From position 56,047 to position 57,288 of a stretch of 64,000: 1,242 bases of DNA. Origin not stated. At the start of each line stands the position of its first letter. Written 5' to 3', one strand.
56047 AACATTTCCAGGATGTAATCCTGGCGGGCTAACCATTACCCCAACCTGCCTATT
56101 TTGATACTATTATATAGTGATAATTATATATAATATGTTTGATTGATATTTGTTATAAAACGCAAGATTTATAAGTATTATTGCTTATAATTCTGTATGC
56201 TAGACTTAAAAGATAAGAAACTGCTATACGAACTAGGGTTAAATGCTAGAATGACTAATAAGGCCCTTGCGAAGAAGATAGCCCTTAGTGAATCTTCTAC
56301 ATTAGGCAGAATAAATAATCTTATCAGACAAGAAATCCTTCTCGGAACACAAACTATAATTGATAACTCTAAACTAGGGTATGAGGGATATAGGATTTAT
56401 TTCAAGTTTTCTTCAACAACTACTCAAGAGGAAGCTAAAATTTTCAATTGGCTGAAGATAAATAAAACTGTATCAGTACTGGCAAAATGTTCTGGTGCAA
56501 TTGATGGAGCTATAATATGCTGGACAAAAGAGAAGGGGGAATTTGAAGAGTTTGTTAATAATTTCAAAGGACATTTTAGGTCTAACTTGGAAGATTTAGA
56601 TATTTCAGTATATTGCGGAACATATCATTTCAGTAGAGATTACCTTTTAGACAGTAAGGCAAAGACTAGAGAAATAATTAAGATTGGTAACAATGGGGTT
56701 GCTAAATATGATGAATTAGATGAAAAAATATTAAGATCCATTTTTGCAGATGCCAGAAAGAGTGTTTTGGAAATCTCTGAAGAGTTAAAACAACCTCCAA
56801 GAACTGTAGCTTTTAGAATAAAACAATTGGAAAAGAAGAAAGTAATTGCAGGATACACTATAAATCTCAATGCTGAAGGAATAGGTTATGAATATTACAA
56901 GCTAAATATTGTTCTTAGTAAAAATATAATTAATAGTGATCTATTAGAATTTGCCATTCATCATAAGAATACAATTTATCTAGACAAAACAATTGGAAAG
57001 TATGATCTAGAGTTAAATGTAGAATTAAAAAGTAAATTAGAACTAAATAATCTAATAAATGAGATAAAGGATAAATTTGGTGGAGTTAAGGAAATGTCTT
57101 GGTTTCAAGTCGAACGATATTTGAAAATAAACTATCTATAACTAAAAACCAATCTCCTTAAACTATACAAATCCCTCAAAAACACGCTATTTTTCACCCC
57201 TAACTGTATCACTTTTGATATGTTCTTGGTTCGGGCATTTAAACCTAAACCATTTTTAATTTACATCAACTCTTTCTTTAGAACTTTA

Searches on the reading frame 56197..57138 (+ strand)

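Call 106: search_protein_families(library=pfam, proteins=[window:56197-57138:+], max_evalue=0.00001)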
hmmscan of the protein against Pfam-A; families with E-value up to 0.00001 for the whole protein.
window:56197-57138:+ (314 aa): 2 families
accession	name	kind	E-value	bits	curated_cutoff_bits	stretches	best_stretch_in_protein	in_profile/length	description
PF13412.12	HTH_24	-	2.9e-19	68.8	21.9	2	172-217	2-47/48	Winged helix-turn-helix DNA-binding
PF13404.12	HTH_AsnC-type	-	4e-18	65.4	27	2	2-42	1-41/42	AsnC-type helix-turn-helix domain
